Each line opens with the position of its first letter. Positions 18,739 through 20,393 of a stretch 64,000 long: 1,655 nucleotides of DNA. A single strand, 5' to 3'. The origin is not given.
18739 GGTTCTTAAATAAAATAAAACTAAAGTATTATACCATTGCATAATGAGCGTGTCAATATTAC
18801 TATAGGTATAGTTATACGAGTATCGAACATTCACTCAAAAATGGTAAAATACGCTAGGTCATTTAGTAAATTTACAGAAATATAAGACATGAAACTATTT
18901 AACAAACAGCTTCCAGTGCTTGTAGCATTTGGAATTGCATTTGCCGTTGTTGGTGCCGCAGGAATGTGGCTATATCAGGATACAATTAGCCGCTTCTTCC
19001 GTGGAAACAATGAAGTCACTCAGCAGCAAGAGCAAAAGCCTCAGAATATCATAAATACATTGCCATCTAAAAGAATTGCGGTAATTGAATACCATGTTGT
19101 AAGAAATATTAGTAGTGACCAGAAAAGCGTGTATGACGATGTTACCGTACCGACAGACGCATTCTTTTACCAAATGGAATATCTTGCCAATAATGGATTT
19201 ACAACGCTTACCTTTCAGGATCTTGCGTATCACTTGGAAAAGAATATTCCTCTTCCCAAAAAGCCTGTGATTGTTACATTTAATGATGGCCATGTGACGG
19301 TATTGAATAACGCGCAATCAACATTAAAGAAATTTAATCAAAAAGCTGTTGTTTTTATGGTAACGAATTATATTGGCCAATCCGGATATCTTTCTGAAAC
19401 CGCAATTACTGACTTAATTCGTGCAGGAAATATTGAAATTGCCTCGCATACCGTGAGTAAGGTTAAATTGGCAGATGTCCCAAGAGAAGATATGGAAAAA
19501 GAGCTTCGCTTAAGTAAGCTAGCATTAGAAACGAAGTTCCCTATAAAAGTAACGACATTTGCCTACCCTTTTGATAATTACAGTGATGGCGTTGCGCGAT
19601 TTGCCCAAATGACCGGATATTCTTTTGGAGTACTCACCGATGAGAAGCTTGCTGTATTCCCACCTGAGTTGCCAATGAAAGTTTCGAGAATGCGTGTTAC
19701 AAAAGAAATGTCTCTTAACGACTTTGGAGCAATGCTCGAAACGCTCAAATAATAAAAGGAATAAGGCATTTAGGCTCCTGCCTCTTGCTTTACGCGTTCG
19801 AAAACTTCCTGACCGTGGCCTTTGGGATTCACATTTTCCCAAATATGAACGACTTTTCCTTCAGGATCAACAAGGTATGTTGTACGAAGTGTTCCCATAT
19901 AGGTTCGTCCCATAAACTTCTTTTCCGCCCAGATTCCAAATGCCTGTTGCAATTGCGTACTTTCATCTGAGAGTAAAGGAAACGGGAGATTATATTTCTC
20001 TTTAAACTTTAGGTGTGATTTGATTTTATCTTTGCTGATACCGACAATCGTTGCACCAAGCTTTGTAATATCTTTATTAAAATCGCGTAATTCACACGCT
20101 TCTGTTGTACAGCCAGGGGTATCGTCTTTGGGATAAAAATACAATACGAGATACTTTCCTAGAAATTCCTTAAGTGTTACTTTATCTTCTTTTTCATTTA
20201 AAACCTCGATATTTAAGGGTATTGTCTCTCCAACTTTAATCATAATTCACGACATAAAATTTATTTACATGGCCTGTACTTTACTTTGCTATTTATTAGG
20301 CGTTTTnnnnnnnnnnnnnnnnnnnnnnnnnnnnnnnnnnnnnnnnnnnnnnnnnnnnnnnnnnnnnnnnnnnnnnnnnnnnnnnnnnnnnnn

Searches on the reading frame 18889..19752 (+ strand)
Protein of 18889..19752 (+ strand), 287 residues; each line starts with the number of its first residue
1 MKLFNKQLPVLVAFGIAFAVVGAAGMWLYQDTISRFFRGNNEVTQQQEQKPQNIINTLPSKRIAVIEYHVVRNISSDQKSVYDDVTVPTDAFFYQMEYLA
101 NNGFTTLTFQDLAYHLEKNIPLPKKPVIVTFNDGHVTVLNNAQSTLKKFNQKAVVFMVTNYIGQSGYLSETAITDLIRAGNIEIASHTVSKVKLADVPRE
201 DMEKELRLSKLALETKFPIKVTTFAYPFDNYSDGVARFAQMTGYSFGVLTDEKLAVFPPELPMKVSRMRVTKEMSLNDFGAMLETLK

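Call 3: search_protein_families(library=pfam, proteins=[window:18889-19752:+], max_evalue=0.01)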
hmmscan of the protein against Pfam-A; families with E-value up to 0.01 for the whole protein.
window:18889-19752:+ (287 aa): 1 family
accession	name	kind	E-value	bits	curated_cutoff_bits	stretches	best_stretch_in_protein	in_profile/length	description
PF01522.26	Polysacc_deac_1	-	2.6e-19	69.8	23.1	1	121-245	3-122/124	Polysaccharide deacetylase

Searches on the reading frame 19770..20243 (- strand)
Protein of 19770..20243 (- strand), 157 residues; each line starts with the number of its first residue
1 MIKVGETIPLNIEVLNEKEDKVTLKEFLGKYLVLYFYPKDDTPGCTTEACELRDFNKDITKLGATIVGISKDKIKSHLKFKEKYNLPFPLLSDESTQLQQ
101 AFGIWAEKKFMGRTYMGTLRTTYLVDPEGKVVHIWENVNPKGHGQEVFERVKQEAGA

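Call 3: search_protein_families(library=pfam, proteins=[window:19770-20243:-], max_evalue=0.01)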
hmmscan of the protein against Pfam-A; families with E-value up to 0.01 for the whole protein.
window:19770-20243:- (157 aa): 5 families
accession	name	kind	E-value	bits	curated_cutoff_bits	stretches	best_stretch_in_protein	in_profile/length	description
PF00578.27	AhpC-TSA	-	3.1e-39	134.2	26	1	4-133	1-123/124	AhpC/TSA family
PF08534.16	Redoxin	-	5.8e-21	75.3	26.6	1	3-141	1-138/148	Redoxin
PF13911.12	AhpC-TSA_2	-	1.8e-05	25.5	27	1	52-113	2-56/114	AhpC/TSA antioxidant enzyme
PF13905.12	Thioredoxin_8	-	9.3e-05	23.1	27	1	29-131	1-94/94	Thioredoxin-like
PF05988.18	DUF899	-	0.0078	16.3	27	1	41-131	84-180/224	Bacterial protein of unknown function (DUF899)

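Call 4: search_protein_families(library=ncbifam, proteins=[window:19770-20243:-], max_evalue=0.01)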
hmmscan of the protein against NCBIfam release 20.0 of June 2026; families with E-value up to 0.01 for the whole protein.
window:19770-20243:- (157 aa): 12 families
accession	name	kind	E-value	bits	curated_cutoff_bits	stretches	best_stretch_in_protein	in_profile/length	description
NF053650.1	PerredPrxQDein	equivalog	2.9e-46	157.1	260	1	17-154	9-145/148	thioredoxin-dependent peroxiredoxin PrxQ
NF006960.0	PRK09437.1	equivalog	5.4e-45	153.1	140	1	2-154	4-155/156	thioredoxin-dependent thiol peroxidase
NF009668.0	PRK13189.1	equivalog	2.7e-17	62.7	211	1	1-135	9-143/224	peroxiredoxin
NF040737.1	peroxi_PrxU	equivalog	9.6e-17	61.4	270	1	1-153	35-188/233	thioredoxin-dependent peroxiredoxin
NF009669.0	PRK13190.1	equivalog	8.3e-15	54.5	261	1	5-135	6-134/203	putative peroxiredoxin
NF010122.0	PRK13599.1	equivalog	5.3e-14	52.1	456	1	4-135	9-140/220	peroxiredoxin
TIGR03137.1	AhpC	equivalog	9.2e-14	51.6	272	1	20-139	22-139/187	alkyl hydroperoxide reductase subunit C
NF009670.0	PRK13191.1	equivalog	1e-10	41.5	374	1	4-134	9-139/215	putative peroxiredoxin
NF002854.0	PRK03147.1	subfamily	7.6e-10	38.9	170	1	2-142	36-163/176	thiol-disulfide oxidoreductase ResA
NF001808.0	PRK00522.1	equivalog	1.8e-05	24.3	123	1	3-107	19-122/167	thiol peroxidase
NF011576.0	PRK15000.1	subfamily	7.1e-05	22.6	301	1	20-143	24-149/200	peroxiredoxin C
NF040769.1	SelL_rel_redox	subfamily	0.00016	21.4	120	1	12-104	6-100/173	SelL-related redox protein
